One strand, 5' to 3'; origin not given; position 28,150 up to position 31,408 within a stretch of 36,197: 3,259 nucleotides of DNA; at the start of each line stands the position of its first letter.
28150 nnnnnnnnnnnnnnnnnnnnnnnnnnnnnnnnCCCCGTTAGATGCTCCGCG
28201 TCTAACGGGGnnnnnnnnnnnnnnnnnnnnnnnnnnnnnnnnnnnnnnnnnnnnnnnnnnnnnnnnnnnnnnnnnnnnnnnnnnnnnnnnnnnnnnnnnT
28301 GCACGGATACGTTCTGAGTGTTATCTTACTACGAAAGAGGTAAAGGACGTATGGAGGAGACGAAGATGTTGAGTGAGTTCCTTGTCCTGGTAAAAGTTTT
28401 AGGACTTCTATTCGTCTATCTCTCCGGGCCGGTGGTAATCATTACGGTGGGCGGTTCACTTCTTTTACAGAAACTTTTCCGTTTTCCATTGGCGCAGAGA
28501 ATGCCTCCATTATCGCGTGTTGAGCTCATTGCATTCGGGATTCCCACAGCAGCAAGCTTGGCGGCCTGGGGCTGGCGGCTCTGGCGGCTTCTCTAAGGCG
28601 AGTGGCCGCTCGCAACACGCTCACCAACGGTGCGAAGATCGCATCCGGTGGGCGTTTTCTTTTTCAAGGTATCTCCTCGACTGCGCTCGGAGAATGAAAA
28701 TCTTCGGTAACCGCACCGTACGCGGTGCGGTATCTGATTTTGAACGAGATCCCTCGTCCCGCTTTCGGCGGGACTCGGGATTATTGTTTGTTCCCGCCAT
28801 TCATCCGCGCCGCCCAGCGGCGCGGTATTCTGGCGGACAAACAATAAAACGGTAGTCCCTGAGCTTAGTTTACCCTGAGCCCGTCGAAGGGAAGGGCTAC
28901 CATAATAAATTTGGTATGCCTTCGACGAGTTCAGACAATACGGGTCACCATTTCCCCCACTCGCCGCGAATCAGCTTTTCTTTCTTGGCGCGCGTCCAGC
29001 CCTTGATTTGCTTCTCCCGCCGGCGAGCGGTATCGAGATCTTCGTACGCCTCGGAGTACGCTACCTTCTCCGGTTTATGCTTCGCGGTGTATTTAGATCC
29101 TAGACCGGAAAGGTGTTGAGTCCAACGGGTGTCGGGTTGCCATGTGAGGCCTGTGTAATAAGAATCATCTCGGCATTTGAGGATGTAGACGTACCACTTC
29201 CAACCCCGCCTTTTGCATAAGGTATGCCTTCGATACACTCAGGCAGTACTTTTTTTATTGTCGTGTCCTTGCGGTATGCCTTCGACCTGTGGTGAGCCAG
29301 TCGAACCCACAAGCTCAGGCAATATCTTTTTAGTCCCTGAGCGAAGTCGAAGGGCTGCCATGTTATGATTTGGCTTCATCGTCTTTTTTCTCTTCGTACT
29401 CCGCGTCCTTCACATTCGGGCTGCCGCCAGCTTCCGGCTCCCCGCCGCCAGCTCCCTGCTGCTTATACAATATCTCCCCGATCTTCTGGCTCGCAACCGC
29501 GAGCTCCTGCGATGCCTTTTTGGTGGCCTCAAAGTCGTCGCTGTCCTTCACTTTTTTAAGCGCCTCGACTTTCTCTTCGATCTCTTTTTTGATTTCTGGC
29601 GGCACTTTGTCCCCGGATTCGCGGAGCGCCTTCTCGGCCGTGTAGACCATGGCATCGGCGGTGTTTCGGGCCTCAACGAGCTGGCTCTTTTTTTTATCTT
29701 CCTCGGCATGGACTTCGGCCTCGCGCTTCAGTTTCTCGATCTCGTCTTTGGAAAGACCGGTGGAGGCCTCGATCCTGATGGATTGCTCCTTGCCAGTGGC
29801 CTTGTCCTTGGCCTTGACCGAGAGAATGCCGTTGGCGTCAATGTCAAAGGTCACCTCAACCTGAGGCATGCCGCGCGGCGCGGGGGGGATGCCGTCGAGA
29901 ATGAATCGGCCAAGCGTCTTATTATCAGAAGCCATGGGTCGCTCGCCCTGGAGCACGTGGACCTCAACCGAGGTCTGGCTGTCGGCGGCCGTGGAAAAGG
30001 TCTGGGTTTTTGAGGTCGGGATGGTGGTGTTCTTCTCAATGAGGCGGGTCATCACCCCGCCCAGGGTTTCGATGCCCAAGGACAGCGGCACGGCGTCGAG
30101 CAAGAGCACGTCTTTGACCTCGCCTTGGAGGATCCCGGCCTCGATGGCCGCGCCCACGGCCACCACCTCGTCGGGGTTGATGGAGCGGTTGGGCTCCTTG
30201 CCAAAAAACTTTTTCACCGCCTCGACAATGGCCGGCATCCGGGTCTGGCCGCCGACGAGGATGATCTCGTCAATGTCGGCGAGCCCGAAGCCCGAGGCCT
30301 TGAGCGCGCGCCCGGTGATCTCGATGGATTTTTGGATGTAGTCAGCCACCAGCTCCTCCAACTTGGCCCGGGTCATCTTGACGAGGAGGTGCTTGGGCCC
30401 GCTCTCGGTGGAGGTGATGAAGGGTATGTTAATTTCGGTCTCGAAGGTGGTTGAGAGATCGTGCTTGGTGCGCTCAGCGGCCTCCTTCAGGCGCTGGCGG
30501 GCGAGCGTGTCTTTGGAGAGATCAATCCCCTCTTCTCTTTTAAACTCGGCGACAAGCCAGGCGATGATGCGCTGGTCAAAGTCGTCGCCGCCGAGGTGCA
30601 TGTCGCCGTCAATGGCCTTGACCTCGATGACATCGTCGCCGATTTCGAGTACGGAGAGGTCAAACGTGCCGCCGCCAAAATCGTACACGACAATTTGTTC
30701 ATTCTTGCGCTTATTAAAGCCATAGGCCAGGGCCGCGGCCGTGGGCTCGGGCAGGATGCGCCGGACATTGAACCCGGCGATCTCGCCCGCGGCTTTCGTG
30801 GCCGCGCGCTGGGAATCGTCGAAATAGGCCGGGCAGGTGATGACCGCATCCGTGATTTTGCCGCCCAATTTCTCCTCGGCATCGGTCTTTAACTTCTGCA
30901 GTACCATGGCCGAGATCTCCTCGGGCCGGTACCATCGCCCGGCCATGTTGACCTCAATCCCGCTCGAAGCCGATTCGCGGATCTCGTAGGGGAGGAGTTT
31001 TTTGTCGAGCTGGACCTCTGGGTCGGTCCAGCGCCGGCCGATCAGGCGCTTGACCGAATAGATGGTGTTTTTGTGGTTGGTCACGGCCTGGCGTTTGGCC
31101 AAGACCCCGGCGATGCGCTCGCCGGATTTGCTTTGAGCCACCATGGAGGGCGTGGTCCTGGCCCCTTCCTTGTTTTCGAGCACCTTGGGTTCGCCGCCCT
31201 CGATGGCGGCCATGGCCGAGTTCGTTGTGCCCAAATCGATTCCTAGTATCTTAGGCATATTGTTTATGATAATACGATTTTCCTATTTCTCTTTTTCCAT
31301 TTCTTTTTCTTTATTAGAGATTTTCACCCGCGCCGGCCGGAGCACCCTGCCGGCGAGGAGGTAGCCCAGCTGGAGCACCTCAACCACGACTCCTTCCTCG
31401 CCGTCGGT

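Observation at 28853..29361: GIY-YIG nuclease gene bracketed by five copies of a hairpin-forming repeat unit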

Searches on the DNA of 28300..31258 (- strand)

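Call 13: search_rna_families(source=window, start=28300, end=29500, threshold=evalue, max_evalue=10)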
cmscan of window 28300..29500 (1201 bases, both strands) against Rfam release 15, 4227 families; matches with E-value up to 10: 5.
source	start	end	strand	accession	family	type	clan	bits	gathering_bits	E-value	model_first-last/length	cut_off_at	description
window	28752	28854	-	RF01729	Termite-flg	Cis-reg;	-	27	40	0.022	1-106/106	no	Termite-flg RNA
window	28542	28593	-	RF01097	RF_site8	Cis-reg; frameshift_element;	-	20.5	43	0.7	1-52/52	no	Gag/pro ribosomal frameshift site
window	29293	29356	-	RF00918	mir-872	Gene; miRNA;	-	16.2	75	5.3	1-81/81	no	mir-872 microRNA precursor family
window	28567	28654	+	RF02127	GNAS-AS1_1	Gene; lncRNA;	-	16.1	45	8.4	1-105/105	no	GNAS antisense RNA 1 conserved region 1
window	28747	28782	+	RF03143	S15-Halobacteria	Cis-reg; leader;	CL00121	14.5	49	9.7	20-56/66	no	S15-Halobacteria ribosomal protein leader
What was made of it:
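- On Any Rfam RNA family: Nothing relevant appeared at E <= 10 in 28300-29500 (call 13).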

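Call 40: search_rna_families(sources=[L003, L004, L015, L066, L079, L054, L030, L061, L001, L081, L082], threshold=gathering)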
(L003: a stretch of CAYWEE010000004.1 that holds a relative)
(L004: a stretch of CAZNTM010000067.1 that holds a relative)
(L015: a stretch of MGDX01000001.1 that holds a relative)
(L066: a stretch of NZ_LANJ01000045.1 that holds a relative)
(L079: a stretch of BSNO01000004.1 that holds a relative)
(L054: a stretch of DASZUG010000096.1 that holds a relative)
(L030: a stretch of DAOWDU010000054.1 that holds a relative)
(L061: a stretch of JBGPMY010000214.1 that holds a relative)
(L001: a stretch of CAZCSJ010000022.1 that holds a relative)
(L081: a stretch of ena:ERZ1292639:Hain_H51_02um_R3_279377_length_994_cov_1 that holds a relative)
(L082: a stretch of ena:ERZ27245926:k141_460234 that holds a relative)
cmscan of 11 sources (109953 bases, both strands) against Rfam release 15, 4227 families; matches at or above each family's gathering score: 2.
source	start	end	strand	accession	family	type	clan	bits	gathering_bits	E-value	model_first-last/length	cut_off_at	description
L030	12776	12849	+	RF00005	tRNA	Gene; tRNA;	CL00001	65.9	29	7.4e-12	1-71/71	no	tRNA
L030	10312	10382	+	RF00005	tRNA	Gene; tRNA;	CL00001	52.3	29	4.1e-08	1-71/71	no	tRNA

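Call 50: search_with_rna_model(model_id=R1, sources=[L083, L084, L085, L086, L087, L088, L089, L090, L091, L092, L093, L094, L095, L096, L097, L098, L099, L100, L101, L102, L103, L104, L105, L106, L107, L108, L109, L110, L111, L112, L113, L114, L115, L116, L117, L118, L119, L120, L121, L122, L123, L124, L125, L126, L127, L128, L129, L130, L131, L132, L133, L134, L135, L136, L137, L138, L139, L140, L141, L142, L143, L144, L145, L146, L147, L148, L149, L150, L151, L152, L153, L154, L155, L156, L157, L158, L159, L160, L161, L162], max_evalue=1)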
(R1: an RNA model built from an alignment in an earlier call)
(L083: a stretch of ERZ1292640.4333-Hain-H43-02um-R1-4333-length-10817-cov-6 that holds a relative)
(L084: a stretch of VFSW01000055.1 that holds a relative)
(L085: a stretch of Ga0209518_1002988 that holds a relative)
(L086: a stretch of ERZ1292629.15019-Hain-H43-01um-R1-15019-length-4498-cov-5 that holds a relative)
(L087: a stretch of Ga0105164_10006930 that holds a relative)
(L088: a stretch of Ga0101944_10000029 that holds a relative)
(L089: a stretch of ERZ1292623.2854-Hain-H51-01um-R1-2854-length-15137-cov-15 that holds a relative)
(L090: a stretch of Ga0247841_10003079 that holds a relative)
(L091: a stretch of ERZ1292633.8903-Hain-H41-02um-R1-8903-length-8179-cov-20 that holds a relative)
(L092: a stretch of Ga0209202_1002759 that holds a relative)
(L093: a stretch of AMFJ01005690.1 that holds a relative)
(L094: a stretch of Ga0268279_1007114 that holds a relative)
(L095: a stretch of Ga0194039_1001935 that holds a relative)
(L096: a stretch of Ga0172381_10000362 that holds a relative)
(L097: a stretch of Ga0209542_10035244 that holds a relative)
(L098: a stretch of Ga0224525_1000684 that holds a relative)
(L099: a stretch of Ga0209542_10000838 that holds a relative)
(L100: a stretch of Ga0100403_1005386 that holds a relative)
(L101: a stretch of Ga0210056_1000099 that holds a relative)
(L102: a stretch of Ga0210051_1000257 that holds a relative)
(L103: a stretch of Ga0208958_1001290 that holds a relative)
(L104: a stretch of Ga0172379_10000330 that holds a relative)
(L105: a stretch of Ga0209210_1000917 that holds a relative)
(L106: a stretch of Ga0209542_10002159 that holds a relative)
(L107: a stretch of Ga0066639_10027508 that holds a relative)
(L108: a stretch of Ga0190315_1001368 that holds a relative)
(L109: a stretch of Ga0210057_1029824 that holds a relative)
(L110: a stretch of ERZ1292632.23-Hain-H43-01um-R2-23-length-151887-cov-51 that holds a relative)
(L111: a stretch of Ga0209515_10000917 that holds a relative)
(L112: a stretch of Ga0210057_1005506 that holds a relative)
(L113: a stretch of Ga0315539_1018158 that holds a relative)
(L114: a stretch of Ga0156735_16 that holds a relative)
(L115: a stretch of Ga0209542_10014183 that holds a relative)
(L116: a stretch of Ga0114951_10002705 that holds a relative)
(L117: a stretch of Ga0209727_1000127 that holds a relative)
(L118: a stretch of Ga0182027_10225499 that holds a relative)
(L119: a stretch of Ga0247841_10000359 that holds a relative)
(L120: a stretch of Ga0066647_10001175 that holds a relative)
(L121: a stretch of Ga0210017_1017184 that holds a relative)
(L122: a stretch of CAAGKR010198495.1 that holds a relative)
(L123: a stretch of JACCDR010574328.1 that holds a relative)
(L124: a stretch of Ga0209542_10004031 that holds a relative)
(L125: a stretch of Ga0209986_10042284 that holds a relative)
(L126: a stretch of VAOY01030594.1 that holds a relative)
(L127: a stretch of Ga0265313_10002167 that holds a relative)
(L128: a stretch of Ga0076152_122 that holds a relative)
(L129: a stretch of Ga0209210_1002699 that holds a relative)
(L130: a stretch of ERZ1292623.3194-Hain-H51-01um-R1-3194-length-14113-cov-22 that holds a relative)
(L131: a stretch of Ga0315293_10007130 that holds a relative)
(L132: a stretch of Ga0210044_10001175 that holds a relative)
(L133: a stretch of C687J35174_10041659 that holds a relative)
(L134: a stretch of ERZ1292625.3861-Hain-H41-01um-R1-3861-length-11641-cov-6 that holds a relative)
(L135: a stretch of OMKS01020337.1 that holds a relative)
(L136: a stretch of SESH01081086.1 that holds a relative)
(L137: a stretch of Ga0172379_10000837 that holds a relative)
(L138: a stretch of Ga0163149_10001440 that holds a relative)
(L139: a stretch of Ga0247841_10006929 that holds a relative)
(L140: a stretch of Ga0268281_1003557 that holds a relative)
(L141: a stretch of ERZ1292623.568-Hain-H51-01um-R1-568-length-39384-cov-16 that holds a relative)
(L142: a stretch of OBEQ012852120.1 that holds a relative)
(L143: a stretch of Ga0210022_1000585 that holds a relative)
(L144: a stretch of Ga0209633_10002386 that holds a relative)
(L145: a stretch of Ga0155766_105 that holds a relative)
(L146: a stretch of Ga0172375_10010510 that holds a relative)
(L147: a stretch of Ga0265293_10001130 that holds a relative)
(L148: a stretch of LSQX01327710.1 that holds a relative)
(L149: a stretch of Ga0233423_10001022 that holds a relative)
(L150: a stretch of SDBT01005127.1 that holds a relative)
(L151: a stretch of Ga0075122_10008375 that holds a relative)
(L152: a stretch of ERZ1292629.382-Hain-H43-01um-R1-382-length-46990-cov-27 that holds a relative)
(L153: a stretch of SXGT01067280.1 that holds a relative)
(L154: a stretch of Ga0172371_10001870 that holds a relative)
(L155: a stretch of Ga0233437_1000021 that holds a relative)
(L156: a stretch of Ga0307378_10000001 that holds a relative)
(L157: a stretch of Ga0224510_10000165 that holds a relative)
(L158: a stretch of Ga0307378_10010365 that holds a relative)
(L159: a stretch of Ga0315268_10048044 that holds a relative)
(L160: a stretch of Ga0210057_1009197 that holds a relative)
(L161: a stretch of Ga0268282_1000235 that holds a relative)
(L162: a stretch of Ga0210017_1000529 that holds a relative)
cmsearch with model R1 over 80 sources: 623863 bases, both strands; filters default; matches with E-value up to 1: 17.
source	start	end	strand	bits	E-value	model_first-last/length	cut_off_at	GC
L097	4132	4170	+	32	3.6e-06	1-39/39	no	0.54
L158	4003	4041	+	30.5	9.9e-06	1-39/39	no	0.54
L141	5796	5834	+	30.1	1.3e-05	1-39/39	no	0.59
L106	8669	8707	+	29.6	1.9e-05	1-39/39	no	0.56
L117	6092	6130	+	29.2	2.6e-05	1-39/39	no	0.64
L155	6071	6109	-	24.4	0.00069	1-39/39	no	0.41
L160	4185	4222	+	23.4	0.0014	1-39/39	no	0.71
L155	6459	6497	+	21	0.007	1-39/39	no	0.36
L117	2550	2588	-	19.6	0.019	1-39/39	no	0.44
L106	5793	5831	+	18.8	0.034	1-39/39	no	0.62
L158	3547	3586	-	18.7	0.035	1-39/39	no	0.5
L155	6618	6651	-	14.7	0.56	1-39/39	no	0.47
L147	2811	2850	-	14.5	0.64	1-39/39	no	0.4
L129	3460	3498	+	14.4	0.68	1-39/39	no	0.59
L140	365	403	+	14.4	0.71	1-39/39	no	0.51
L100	2897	2936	-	13.9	0.95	1-39/39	no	0.55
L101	1890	1929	-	13.9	0.95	1-39/39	no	0.55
